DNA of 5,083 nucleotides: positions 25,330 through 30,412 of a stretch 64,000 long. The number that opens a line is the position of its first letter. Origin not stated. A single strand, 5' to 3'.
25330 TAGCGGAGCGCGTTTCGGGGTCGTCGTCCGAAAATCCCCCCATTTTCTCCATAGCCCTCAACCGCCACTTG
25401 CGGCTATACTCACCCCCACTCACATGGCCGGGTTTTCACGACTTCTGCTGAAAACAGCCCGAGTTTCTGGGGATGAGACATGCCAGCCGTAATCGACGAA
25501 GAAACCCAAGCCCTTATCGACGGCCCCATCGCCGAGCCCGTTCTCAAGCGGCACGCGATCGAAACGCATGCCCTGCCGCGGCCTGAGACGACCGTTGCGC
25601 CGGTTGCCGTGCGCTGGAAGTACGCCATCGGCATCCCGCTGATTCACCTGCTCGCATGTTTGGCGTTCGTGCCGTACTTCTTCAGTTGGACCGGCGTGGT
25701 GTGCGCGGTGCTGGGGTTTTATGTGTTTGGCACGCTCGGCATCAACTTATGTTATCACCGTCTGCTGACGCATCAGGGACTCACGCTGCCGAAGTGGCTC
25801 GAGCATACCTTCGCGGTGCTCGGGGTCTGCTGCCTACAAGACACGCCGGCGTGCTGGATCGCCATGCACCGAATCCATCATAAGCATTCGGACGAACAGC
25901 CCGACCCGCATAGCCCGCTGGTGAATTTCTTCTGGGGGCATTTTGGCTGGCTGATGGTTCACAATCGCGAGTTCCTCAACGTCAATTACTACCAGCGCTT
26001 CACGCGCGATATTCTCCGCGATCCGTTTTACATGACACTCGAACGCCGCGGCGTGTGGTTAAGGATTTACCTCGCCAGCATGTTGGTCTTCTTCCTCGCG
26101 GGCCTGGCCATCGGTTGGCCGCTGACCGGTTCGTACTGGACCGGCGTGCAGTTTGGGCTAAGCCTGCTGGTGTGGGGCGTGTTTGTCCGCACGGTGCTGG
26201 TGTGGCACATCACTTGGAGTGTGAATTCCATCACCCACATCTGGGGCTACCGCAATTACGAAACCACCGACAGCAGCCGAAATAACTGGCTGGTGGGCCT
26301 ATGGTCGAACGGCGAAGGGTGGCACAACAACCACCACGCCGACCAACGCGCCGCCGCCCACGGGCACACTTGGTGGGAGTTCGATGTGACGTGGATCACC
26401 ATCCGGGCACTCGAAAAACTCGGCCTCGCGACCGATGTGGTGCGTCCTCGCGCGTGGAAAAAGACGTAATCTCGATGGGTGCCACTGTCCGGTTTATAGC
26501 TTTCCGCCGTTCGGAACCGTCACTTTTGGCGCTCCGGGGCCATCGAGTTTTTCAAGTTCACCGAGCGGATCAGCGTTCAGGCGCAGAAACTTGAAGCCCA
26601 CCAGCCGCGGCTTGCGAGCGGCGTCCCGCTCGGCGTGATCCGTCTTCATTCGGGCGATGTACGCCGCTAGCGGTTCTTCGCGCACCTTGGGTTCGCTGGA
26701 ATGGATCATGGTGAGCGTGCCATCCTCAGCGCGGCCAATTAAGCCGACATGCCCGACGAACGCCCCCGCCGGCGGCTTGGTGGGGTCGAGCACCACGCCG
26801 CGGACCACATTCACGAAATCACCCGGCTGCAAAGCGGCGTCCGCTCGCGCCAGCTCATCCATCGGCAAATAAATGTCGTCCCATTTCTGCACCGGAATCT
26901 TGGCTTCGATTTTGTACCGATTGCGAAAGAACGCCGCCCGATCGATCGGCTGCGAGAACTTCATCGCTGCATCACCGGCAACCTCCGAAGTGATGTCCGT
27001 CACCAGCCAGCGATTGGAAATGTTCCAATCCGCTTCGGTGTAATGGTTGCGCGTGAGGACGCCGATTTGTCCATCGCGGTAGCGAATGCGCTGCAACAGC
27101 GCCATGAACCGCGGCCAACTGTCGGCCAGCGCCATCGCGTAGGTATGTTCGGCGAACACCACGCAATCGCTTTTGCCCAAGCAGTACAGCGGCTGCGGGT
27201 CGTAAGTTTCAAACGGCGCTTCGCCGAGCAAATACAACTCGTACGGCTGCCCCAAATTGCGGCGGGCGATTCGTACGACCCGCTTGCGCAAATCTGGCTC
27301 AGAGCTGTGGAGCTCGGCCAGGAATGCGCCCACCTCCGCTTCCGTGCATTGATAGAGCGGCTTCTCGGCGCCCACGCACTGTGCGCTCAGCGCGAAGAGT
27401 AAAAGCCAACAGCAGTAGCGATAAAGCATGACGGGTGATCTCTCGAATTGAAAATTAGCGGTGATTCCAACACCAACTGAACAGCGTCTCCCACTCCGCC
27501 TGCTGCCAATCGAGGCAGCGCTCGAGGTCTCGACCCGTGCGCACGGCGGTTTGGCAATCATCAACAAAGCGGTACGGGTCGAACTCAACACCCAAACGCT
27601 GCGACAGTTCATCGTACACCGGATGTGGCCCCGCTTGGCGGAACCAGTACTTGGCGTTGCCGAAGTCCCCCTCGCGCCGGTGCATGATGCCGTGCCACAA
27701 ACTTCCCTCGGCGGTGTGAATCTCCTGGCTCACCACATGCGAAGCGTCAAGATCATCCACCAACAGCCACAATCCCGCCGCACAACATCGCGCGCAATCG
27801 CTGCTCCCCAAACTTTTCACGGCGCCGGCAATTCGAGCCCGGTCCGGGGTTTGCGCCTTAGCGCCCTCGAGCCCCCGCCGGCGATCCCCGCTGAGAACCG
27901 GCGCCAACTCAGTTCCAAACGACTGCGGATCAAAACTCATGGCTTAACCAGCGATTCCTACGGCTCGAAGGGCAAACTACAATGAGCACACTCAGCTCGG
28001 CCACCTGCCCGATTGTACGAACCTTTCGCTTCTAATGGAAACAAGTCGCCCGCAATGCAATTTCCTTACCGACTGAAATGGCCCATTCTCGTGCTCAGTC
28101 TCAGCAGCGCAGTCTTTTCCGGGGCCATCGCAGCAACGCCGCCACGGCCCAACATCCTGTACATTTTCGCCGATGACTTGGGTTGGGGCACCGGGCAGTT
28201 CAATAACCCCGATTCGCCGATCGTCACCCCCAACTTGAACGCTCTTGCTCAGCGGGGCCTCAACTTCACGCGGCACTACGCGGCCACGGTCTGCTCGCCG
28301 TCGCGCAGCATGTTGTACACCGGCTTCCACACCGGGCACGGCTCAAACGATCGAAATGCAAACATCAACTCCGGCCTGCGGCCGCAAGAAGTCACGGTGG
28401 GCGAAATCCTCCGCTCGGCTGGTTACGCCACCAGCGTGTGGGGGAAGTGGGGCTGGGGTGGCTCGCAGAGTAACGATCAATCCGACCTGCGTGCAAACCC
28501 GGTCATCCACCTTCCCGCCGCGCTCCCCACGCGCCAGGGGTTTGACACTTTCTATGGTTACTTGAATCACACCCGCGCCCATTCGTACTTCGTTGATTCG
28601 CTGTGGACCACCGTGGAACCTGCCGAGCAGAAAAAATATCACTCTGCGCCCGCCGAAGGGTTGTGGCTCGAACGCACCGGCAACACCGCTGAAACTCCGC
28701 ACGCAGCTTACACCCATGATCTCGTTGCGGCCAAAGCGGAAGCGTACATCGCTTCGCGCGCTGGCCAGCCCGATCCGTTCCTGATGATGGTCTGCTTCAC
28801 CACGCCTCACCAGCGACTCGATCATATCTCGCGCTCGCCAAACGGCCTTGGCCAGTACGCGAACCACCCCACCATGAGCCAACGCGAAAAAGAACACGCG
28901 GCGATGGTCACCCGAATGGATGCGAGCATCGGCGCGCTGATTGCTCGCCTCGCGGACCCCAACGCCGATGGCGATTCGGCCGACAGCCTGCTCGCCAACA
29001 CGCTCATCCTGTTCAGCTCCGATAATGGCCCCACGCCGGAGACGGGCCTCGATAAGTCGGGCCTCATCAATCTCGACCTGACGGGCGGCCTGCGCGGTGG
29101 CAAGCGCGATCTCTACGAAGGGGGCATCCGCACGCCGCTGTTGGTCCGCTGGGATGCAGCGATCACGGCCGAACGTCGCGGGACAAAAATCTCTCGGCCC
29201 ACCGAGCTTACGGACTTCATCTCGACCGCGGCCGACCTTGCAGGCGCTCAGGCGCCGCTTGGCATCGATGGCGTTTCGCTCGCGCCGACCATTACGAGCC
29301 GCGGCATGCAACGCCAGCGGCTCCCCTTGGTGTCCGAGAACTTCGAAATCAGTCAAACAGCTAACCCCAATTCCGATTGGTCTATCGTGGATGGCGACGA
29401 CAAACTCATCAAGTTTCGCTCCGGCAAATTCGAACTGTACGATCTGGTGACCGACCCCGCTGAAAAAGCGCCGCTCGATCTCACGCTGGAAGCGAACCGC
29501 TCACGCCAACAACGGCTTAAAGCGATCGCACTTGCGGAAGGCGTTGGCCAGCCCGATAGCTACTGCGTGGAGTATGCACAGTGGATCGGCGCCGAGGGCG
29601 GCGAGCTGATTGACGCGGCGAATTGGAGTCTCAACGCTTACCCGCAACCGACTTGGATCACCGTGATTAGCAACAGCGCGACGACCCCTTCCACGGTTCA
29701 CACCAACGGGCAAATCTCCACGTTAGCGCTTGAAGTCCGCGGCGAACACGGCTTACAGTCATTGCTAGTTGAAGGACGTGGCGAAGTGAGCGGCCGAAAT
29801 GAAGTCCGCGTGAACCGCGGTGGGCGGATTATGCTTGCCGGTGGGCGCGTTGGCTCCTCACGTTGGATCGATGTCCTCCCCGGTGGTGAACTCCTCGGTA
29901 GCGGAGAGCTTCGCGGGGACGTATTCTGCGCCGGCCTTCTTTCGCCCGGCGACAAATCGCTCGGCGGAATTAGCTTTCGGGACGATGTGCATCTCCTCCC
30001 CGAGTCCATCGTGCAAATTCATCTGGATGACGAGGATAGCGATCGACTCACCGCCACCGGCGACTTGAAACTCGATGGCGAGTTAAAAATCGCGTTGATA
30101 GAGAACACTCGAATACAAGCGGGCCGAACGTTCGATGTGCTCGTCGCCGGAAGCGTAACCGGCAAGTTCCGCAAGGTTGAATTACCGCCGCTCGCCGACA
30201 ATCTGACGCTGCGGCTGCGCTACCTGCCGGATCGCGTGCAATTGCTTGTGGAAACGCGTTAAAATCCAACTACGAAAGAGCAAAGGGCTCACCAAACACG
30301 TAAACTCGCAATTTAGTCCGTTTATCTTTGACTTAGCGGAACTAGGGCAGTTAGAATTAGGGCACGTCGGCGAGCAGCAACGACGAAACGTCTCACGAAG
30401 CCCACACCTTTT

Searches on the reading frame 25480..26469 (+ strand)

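Call 11: search_protein_families(library=pfam, proteins=[window:25480-26469:+], max_evalue=0.001)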
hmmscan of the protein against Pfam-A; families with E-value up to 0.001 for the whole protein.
window:25480-26469:+ (329 aa): 1 family
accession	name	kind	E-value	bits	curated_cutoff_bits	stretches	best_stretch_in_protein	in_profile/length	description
PF00487.30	FA_desaturase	-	1.4e-18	68.1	29.7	1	70-289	3-224/253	Fatty acid desaturase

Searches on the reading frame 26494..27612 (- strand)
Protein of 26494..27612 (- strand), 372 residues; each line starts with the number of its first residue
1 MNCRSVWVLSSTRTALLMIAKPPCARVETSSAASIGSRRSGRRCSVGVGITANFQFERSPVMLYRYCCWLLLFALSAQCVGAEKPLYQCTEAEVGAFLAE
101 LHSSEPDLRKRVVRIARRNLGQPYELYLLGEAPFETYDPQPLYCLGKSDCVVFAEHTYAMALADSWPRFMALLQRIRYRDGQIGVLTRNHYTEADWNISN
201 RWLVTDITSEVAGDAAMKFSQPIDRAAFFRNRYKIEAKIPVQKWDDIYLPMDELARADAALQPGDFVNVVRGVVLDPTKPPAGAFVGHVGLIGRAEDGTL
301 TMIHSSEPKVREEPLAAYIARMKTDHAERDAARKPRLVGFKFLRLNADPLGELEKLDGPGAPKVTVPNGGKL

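Call 11: search_protein_families(library=pfam, proteins=[window:26494-27612:-], max_evalue=0.001)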
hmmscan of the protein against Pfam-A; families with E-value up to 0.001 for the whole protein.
window:26494-27612:- (372 aa): 1 family
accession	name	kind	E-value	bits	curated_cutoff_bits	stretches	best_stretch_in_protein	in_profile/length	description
PF07313.18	AmiA-like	-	2e-24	86.6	27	1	115-323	2-200/202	N-acetylmuramoyl-L-alanine amidase-like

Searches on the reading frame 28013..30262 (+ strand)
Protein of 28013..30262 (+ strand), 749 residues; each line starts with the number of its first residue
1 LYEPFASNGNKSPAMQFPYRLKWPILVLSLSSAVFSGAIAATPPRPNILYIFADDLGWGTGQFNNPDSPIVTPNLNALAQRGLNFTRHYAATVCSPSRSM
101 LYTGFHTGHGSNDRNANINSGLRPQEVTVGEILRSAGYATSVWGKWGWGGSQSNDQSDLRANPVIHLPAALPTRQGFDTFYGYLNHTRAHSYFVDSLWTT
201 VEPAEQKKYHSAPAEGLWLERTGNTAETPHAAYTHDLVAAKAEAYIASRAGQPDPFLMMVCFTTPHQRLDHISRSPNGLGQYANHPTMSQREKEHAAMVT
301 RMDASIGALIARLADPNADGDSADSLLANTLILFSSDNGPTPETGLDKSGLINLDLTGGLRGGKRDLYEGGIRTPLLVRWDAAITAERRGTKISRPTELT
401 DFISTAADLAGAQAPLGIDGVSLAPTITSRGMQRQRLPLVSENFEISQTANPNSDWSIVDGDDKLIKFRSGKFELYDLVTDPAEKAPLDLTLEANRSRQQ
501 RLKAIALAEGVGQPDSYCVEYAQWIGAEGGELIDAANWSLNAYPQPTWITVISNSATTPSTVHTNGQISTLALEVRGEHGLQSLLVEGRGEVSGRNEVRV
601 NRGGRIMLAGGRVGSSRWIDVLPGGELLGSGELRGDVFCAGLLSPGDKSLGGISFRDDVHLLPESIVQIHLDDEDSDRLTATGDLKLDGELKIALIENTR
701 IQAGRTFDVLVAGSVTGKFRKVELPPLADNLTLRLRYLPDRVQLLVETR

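Call 11: search_protein_families(library=pfam, proteins=[window:28013-30262:+], max_evalue=0.001)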
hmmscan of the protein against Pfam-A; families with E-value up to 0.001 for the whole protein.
window:28013-30262:+ (749 aa): 2 families
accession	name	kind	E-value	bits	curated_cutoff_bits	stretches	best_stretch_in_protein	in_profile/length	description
PF00884.28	Sulfatase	-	3.8e-40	138.5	25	1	46-412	1-301/301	Sulfatase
PF16347.10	SGSH_C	-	2.3e-13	51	29.3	1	364-485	8-128/154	N-sulphoglucosamine sulphohydrolase, C-terminal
